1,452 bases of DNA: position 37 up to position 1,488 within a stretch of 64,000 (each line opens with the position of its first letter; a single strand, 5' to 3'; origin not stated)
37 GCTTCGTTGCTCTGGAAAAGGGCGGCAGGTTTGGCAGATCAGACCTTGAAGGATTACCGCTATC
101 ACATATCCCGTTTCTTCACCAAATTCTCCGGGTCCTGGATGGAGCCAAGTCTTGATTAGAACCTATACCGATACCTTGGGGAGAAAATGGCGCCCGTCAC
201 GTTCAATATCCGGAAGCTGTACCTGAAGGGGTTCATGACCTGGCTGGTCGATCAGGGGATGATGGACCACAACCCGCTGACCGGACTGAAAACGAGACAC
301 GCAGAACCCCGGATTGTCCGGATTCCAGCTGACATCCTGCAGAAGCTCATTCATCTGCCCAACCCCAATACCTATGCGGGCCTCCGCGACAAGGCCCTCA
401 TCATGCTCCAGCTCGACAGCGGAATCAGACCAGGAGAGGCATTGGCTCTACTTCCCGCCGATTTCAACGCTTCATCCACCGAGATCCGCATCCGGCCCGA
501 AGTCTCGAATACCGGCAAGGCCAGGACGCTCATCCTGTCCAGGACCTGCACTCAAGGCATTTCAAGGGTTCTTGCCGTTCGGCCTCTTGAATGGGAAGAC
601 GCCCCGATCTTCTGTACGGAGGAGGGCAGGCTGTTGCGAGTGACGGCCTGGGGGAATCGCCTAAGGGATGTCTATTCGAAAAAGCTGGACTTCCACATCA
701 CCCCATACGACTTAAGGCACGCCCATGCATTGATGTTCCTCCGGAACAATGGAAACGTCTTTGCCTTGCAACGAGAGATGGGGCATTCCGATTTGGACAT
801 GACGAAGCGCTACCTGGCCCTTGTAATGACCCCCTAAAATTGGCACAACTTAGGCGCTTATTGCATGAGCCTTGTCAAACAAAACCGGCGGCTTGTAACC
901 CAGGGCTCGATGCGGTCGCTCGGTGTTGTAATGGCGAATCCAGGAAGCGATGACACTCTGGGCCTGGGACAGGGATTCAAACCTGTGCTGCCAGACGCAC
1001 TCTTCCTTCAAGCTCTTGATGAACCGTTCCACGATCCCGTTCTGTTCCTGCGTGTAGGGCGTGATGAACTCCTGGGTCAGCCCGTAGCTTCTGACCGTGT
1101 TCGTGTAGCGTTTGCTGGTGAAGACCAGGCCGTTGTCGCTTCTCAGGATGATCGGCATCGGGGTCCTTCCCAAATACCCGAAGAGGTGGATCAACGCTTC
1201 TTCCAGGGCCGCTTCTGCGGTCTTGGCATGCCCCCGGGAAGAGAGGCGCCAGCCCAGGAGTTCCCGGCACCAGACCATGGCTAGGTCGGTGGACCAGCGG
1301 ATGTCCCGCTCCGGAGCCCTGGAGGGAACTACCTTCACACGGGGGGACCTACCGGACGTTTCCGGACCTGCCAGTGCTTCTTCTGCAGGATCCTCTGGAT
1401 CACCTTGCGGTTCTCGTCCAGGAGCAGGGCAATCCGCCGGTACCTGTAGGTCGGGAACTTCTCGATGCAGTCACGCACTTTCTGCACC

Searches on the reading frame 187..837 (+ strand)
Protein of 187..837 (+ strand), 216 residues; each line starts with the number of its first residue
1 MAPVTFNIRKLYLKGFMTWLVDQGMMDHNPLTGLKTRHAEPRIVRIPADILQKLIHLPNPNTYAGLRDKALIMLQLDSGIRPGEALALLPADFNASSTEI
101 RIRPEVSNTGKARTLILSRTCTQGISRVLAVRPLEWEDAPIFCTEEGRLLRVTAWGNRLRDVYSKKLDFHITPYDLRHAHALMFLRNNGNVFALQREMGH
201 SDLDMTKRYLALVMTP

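Call 58: search_protein_families(library=pfam, proteins=[window:187-837:+], max_evalue=0.01)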
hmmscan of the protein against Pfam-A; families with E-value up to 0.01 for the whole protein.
window:187-837:+ (216 aa): 1 family
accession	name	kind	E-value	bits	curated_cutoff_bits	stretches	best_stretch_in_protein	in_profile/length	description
PF00589.27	Phage_integrase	-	1.6e-19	70.8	27.1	1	47-212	4-168/172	Phage integrase family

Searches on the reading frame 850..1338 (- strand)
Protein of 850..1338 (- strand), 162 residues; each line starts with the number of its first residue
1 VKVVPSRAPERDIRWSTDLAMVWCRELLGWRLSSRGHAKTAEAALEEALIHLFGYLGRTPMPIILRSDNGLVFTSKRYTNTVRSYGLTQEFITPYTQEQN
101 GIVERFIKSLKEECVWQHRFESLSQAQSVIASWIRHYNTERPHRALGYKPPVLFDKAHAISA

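Call 58: search_protein_families(library=pfam, proteins=[window:850-1338:-], max_evalue=0.01)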
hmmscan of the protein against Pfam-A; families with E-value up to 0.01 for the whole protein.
window:850-1338:- (162 aa): 3 families
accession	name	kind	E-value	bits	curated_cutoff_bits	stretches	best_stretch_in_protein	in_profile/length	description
PF13683.12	rve_3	-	1e-25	89.7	26.5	1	86-151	2-67/67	Integrase core domain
PF13333.12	rve_2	-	3.6e-09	37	22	1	104-154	1-51/56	Integrase core domain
PF00665.32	rve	-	4.9e-09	36.8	32.6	1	25-96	35-101/102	Integrase core domain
